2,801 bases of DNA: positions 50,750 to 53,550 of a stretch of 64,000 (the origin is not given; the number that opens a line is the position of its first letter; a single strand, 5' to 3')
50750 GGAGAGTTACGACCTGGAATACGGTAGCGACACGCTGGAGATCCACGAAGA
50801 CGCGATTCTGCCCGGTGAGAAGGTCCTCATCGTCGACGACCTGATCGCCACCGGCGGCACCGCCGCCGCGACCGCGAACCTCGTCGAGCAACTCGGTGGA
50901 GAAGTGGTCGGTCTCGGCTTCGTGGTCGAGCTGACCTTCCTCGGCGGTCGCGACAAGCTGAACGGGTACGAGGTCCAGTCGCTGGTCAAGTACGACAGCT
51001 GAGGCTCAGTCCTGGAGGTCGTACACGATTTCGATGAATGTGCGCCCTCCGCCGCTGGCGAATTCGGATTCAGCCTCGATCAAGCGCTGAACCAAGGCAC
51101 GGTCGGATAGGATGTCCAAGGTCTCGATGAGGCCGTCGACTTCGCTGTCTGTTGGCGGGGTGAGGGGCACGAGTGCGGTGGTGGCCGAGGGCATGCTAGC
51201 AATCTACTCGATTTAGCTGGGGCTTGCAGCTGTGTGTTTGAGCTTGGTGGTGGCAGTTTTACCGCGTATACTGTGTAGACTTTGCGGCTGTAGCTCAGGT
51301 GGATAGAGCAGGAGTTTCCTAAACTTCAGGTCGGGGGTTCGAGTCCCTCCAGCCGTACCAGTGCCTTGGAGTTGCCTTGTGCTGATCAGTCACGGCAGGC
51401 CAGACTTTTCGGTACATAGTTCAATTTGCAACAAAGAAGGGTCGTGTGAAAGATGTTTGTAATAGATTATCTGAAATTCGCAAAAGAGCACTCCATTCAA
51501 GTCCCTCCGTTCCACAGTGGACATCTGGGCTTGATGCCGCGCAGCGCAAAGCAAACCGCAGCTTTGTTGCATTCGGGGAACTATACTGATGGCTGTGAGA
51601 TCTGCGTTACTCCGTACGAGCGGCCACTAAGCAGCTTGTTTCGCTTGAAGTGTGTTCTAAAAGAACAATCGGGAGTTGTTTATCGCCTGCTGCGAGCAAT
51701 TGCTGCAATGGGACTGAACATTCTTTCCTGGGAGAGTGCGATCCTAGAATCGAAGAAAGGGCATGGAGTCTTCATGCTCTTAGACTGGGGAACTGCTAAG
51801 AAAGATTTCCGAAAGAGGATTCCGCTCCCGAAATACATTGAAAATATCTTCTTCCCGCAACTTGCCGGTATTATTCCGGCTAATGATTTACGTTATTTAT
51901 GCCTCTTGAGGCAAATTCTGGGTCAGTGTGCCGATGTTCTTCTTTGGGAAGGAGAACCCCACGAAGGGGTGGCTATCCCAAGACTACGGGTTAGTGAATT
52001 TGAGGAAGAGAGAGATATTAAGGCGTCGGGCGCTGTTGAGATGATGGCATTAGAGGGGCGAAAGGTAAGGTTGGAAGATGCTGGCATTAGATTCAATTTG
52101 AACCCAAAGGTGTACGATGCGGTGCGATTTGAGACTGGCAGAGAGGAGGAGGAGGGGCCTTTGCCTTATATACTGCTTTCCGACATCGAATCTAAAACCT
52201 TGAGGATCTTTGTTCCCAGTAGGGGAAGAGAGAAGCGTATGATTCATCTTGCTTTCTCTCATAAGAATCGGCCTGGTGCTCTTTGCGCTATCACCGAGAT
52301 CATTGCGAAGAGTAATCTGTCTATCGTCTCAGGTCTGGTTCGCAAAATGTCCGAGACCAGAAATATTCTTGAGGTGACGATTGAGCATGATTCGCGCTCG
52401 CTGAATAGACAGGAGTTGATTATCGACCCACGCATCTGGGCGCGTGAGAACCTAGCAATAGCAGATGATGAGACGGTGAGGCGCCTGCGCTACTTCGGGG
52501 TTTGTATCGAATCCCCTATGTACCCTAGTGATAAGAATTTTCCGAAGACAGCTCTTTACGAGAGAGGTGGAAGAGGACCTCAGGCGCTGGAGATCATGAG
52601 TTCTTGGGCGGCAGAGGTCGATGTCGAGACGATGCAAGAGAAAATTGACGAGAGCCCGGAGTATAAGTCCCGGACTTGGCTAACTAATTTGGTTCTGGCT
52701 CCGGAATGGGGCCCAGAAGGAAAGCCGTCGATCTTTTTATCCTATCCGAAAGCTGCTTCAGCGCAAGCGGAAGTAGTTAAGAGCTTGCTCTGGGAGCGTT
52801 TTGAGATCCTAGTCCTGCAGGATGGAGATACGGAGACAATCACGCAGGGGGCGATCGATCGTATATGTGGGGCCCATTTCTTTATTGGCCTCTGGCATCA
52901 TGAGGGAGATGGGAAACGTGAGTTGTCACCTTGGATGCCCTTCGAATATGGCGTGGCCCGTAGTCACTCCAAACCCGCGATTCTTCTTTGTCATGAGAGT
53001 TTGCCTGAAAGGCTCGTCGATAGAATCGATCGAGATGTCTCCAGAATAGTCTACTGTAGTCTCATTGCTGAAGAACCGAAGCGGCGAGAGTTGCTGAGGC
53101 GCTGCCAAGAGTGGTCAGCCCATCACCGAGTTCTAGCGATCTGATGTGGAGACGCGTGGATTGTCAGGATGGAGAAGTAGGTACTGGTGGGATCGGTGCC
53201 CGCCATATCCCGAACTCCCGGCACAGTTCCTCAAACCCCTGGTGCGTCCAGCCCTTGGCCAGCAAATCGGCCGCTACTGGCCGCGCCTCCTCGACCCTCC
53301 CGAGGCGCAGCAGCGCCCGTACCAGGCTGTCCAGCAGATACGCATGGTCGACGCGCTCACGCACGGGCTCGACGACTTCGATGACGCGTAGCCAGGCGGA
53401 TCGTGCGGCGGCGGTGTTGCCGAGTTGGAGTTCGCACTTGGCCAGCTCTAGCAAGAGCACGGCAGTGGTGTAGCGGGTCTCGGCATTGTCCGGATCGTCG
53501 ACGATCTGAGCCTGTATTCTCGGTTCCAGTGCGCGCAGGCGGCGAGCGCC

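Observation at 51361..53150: AT-shifted single-gene islet at the 3' flank of tRNA-Arg(CCT), encoding a tandem-ACT plus TIR/NDT/LOG-like protein: candidate ligand-gated nucleotide-processing or defence module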

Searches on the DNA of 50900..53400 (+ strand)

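Call 76: search_rna_families(source=window, start=50900, end=53400, threshold=evalue, max_evalue=1)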
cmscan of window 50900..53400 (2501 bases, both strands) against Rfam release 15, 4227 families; matches with E-value up to 1: 3.
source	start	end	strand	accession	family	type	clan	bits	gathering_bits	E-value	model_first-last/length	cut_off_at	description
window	51284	51357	+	RF00005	tRNA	Gene; tRNA;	CL00001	62.4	29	1.5e-12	1-71/71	no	tRNA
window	52373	52441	+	RF01122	sR39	Gene; snRNA; snoRNA; CD-box;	-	17.7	50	0.21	1-56/56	no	Small nucleolar RNA sR39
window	53243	53346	-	RF01946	KCNQ1OT1_1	Gene; lncRNA;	-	10.3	70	0.69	1-464/464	no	KCNQ1 overlapping transcript 1 conserved region 1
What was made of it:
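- Tried and rejected: Only the tRNA appears in Rfam (call 76).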

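Call 97: search_rna_families(source=L001, start=11200, end=13000, threshold=gathering)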
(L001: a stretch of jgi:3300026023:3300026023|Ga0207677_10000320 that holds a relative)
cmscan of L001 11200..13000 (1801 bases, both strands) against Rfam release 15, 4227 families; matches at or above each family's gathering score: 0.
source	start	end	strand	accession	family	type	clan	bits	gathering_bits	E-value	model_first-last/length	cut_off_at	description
